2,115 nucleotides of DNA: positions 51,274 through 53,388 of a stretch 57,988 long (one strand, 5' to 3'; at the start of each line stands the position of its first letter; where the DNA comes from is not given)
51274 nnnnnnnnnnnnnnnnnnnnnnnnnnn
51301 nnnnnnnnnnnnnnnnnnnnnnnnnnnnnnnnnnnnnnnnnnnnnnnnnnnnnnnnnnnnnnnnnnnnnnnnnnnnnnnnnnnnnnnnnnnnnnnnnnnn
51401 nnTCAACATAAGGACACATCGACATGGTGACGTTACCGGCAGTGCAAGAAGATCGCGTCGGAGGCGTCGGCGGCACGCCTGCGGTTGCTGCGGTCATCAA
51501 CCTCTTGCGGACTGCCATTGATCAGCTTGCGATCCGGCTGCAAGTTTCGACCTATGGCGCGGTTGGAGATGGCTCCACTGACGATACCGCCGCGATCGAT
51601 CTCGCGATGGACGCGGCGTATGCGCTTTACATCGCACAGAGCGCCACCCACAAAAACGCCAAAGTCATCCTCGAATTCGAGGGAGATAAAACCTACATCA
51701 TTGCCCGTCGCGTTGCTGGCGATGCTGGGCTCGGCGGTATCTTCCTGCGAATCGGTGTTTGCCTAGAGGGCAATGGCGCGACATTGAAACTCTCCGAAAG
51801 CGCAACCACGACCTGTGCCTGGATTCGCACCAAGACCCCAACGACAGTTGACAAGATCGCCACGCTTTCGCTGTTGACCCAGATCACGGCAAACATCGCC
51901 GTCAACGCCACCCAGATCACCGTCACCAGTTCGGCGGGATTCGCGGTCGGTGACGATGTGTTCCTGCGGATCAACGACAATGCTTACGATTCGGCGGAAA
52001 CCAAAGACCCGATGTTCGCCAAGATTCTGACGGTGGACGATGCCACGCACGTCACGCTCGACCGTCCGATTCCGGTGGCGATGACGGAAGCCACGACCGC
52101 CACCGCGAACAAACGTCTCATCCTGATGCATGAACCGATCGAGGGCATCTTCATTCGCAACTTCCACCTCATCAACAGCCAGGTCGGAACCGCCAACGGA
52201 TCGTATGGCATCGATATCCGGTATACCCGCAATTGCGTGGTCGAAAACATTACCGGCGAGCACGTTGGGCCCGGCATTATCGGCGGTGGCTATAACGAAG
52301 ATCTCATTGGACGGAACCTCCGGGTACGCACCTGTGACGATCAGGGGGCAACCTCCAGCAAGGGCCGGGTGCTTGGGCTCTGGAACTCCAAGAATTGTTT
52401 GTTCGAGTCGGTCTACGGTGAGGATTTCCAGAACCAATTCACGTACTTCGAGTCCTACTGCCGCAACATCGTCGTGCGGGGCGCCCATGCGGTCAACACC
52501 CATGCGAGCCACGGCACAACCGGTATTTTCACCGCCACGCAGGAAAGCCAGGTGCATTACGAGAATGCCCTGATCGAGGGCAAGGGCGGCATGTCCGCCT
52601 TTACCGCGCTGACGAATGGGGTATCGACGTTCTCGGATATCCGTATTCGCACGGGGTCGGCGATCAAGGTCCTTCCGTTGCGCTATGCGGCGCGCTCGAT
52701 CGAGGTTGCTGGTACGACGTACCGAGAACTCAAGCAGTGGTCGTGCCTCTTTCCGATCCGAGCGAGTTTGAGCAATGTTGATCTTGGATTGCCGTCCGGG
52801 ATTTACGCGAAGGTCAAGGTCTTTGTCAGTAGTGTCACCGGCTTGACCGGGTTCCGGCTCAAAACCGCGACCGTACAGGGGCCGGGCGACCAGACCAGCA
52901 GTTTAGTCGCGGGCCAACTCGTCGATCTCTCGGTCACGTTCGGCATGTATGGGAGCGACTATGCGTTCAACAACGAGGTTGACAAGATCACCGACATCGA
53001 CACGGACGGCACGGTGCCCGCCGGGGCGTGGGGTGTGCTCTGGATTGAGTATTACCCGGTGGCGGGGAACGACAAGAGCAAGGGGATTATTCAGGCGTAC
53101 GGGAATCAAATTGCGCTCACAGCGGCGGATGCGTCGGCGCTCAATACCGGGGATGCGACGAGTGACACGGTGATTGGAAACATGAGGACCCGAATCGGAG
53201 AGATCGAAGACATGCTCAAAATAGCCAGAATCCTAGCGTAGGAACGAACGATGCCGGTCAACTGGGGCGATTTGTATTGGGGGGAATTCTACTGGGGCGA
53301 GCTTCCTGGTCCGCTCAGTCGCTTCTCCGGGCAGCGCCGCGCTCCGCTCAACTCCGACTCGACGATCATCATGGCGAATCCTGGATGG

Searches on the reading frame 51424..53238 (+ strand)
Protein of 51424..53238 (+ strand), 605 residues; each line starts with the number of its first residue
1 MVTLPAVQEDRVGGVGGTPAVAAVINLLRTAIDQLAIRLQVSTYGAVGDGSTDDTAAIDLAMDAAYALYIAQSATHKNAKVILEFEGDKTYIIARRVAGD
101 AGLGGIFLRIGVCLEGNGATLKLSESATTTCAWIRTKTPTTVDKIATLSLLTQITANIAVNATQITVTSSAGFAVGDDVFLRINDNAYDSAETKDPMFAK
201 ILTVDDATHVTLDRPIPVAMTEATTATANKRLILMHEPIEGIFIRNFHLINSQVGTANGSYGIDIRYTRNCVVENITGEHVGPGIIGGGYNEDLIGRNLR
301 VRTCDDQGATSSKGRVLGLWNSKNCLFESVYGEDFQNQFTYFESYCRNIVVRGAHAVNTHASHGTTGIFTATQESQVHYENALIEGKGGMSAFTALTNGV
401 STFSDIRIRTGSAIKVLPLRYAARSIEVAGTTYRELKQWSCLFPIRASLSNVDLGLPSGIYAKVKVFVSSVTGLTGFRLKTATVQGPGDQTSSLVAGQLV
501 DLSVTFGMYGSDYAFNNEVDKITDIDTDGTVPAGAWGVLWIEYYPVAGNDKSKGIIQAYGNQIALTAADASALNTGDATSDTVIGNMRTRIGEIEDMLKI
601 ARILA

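Call 9: search_protein_families(library=phrogs, proteins=[window:51424-53238:+], max_evalue=0.001)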
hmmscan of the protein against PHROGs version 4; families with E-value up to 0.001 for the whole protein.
window:51424-53238:+ (605 aa): 3 families
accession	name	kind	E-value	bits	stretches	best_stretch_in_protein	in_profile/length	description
phrog_15455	-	tail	5e-07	29.6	1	37-174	145-284/652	tail fiber protein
phrog_17312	-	tail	9.6e-07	28.4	1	29-142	285-382/792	tail protein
phrog_7458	-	tail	1.6e-06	27.7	1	40-283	124-343/732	tail spike protein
